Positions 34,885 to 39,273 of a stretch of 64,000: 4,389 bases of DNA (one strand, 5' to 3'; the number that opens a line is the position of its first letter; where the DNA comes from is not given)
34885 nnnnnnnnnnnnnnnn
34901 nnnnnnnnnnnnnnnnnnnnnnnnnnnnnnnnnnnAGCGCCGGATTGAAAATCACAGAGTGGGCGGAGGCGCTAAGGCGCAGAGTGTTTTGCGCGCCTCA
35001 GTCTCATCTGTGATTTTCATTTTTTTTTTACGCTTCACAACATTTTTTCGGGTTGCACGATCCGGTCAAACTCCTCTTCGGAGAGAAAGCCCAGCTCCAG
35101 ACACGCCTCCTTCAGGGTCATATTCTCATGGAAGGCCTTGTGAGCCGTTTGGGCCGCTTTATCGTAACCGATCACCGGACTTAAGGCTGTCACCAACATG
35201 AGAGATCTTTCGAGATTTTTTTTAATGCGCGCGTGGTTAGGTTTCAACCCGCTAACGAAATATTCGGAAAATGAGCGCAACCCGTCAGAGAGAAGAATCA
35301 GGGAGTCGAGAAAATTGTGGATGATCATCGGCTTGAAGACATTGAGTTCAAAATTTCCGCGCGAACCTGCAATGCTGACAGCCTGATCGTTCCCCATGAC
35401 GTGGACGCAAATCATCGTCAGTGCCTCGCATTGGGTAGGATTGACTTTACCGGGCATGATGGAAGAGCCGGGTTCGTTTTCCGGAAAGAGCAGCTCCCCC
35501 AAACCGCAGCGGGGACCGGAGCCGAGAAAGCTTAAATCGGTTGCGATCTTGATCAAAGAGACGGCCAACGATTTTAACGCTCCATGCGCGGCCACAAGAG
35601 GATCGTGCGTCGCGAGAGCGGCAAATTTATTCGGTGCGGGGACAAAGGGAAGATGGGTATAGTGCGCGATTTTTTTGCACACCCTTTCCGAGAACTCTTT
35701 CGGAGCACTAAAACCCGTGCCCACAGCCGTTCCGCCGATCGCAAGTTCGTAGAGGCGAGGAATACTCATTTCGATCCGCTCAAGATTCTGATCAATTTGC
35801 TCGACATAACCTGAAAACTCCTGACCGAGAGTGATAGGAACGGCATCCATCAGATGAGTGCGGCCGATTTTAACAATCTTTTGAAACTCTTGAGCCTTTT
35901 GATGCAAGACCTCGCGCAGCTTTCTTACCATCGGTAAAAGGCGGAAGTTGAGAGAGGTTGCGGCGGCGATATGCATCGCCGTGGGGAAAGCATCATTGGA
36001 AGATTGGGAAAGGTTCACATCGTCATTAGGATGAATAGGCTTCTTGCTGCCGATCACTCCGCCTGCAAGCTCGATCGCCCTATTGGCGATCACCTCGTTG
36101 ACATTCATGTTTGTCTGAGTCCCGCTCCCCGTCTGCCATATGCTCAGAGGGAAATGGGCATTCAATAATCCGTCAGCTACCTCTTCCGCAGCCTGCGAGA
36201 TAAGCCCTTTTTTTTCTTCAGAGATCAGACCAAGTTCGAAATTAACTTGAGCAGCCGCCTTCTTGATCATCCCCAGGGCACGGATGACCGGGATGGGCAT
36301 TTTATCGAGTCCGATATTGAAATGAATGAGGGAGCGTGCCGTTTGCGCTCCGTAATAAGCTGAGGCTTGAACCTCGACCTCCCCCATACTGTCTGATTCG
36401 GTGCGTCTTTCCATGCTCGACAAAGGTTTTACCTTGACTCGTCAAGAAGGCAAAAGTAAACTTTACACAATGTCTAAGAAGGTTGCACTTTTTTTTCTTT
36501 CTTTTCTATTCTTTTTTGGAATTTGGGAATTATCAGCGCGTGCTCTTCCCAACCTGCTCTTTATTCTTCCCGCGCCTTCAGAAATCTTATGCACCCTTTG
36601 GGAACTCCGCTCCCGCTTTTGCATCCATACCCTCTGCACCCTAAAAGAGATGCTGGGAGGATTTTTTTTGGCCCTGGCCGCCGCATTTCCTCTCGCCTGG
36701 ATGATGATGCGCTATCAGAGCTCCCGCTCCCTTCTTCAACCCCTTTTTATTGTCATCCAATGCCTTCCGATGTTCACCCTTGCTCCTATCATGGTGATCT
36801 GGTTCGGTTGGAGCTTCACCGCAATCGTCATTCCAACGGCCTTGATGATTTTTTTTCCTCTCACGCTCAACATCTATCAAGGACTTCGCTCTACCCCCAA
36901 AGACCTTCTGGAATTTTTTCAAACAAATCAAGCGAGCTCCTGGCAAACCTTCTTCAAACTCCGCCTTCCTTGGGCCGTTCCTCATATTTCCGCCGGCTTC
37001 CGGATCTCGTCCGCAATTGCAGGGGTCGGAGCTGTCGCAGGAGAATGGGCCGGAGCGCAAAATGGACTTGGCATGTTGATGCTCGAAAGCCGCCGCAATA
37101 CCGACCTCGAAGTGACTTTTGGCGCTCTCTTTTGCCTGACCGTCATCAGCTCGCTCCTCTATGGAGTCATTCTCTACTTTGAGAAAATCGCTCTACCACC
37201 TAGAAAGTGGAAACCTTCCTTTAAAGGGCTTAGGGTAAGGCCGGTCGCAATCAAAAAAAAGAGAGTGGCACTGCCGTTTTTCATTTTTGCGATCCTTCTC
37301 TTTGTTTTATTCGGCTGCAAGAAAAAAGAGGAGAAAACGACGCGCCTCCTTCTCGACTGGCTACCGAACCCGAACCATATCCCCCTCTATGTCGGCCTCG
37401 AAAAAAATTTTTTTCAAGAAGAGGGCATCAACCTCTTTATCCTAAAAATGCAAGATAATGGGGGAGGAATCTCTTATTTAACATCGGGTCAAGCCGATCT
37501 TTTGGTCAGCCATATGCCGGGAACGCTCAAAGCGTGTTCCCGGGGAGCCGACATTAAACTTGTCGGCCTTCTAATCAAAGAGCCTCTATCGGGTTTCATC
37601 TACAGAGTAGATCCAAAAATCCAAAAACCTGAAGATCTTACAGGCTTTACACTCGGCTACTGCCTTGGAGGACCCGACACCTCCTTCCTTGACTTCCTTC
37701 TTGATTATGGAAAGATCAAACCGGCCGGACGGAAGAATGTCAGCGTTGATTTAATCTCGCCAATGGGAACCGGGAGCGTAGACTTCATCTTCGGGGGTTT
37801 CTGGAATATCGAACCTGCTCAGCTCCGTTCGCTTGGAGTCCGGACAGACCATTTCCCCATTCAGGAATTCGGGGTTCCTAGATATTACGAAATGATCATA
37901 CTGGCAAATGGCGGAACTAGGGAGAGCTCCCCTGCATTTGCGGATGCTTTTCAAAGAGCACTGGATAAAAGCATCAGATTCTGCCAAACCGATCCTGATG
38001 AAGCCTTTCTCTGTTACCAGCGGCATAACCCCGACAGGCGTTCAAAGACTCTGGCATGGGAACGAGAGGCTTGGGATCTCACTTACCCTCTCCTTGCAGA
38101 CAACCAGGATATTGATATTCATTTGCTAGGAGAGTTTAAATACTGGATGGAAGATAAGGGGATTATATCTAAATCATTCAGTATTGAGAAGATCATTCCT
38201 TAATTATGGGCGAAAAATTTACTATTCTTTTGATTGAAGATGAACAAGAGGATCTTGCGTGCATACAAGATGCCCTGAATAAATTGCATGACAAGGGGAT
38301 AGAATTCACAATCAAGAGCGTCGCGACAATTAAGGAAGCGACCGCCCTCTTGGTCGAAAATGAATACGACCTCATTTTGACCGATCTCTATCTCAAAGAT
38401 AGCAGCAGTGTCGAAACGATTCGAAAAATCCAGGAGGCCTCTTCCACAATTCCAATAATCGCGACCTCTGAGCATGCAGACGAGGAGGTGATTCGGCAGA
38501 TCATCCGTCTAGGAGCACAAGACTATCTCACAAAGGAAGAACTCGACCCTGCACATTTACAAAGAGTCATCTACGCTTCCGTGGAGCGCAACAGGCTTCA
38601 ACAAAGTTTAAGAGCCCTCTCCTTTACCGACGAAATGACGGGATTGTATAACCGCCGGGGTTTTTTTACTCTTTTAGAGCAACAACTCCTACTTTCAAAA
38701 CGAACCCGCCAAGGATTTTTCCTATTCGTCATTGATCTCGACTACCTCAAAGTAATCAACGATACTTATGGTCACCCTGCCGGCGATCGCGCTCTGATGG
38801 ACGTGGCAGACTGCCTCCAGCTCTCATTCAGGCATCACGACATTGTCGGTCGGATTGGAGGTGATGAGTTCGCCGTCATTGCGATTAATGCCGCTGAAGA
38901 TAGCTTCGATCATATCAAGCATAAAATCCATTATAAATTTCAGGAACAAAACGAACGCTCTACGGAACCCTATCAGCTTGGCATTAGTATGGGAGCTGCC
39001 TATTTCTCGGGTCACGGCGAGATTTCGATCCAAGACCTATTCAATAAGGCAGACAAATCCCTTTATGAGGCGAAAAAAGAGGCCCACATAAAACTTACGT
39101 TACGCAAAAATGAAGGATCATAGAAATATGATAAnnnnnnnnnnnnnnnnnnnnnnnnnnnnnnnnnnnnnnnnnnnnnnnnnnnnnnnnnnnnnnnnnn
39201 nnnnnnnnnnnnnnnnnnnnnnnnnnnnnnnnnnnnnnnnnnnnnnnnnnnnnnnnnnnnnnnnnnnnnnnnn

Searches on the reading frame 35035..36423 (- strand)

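Call 77: search_protein_families(library=pfam, proteins=[window:35035-36423:-], max_evalue=0.001)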
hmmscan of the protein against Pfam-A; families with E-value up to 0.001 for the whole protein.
window:35035-36423:- (462 aa): 2 families
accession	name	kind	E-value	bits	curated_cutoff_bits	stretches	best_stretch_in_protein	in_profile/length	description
PF00206.25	Lyase_1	-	3.9e-108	362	27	1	14-344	1-312/312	Lyase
PF10415.14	FumaraseC_C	-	3.1e-24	85.6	32.5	1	410-462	1-53/54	Fumarase C C-terminus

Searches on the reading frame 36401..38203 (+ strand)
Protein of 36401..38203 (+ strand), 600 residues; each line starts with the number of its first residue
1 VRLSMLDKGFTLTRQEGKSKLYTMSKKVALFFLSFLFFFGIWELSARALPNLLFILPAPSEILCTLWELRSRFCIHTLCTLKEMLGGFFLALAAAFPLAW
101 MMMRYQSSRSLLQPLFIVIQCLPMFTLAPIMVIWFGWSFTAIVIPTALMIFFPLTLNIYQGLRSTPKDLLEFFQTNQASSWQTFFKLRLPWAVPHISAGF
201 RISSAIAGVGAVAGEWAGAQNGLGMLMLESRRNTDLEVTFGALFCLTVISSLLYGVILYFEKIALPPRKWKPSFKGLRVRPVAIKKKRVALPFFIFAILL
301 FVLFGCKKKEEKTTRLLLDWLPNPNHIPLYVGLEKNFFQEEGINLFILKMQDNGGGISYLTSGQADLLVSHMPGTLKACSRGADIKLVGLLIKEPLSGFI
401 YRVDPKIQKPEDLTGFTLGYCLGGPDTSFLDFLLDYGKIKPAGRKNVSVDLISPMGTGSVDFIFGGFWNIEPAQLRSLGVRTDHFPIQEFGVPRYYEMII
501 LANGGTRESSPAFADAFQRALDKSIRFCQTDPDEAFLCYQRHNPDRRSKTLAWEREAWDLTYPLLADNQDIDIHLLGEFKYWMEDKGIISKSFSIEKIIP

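Call 77: search_protein_families(library=pfam, proteins=[window:36401-38203:+], max_evalue=0.001)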
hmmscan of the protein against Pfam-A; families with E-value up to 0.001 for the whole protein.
window:36401-38203:+ (600 aa): 2 families
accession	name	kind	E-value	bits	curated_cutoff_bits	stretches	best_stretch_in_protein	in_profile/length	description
PF09084.16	NMT1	-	8.8e-47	160.2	20.5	1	323-535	1-216/216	NMT1/THI5 like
PF00528.27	BPD_transp_1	-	1.1e-32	113.6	26.4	1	91-258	5-176/184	Binding-protein-dependent transport system inner membrane component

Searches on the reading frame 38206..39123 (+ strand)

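Call 79: search_protein_families(library=pfam, proteins=[window:38206-39123:+], max_evalue=0.001)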
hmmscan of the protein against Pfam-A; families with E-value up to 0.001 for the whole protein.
window:38206-39123:+ (305 aa): 2 families
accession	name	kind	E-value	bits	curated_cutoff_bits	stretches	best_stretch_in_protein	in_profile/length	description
PF00990.26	GGDEF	-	7.3e-39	133.6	23.8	1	140-292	2-157/161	Diguanylate cyclase, GGDEF domain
PF00072.30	Response_reg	-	4.7e-17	62.6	30.2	1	7-119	1-107/111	Response regulator receiver domain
